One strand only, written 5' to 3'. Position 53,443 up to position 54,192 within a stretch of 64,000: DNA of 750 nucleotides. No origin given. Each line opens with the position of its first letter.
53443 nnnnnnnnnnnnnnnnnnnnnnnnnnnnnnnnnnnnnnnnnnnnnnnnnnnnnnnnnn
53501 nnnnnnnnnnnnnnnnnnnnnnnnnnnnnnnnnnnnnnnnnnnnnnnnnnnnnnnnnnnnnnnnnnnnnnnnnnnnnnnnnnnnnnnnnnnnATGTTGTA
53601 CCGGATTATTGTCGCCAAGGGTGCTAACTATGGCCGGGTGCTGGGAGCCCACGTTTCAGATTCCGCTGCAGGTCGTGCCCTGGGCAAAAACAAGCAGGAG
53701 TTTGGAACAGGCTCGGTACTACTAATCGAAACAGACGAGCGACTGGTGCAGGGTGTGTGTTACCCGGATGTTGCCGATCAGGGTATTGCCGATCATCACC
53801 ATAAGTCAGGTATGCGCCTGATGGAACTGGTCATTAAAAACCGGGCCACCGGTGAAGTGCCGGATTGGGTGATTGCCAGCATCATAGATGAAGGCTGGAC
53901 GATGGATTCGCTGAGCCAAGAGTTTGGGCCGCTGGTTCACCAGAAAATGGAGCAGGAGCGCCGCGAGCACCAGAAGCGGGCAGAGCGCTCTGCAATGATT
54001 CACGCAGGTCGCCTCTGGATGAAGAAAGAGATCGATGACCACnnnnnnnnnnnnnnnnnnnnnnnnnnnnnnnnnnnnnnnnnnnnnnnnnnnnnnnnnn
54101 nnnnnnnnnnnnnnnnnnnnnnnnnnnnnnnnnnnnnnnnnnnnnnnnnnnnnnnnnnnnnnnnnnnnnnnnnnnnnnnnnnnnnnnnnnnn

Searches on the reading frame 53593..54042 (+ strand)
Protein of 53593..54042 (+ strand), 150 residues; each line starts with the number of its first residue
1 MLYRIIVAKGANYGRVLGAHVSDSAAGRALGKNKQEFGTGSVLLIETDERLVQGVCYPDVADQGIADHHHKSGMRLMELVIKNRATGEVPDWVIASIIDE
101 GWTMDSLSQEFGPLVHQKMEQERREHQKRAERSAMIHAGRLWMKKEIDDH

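Call 91: search_solved_structures(query=A4, max_evalue=10)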
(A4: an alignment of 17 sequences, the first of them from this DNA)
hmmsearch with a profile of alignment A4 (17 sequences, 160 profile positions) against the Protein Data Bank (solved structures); distinct sequences matched with E-value up to 10: 7.
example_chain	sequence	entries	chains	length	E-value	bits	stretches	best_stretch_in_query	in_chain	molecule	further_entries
2xze_A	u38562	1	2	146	0.0081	19.2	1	114-156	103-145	STAM-BINDING PROTEIN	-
9le4_A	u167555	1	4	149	0.0085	19.1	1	114-156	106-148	STAM-binding protein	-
7z8b_F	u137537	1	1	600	0.088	15.8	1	111-149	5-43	F-box/WD repeat-containing protein 8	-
8rjf_A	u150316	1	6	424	0.092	15.8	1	5-45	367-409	Pilus assembly ATPase CpaF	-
8rkd_E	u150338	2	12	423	0.098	15.7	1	5-45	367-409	Pilus assembly ATPase CpaF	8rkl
9e24_A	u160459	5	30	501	0.12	15.4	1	5-45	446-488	CpaF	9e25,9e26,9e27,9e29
2ao9_A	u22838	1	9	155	1.2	12.1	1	63-95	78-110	Phage protein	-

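Call 92: search_protein_families(library=pfam, alignment_id=A4, max_evalue=1)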
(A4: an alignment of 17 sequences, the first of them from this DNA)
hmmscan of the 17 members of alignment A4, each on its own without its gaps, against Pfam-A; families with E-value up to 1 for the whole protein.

A. member 1, seq(150 aa): 0 families

B. families by the number of members that match (of 17 scanned): 20 families
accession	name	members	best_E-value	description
PF23807.1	RHH_10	1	0.0085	Ribbon-helix-helix protein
PF15294.11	Leu_zip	1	0.023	Leucine zipper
PF20763.3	UDG-inhib_P56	1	0.025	Phage phi29, UDG inhibitor P56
PF09386.16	ParD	1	0.03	Antitoxin ParD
PF18609.8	SAM_Exu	1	0.033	Exuperantia SAM-like domain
PF21392.3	COQ9_N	1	0.039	Ubiquinone biosynthesis protein COQ9, N-terminal domain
PF24373.1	DUF7529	1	0.04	Family of unknown function (DUF7529)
PF11427.14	HTH_Tnp_Tc3_1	1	0.048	Tc3 transposase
PF20310.4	HTH_Tnp_2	1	0.054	Transposon related HTH domain protein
PF14955.12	MRP-S24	1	0.072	Mitochondrial ribosome subunit S24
PF17944.6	Arg_decarbox_C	1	0.072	Arginine decarboxylase C-terminal helical extension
PF25456.1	Ig_PVRIG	1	0.083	Transmembrane protein PVRIG, immunoglobulin-like domain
PF22187.2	DUF6946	1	0.086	Domain of unknown function (DUF6946)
PF14919.11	MTBP_mid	1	0.12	MDM2-binding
PF16773.11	Phage_SSB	1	0.13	Lactococcus phage single-stranded DNA binding protein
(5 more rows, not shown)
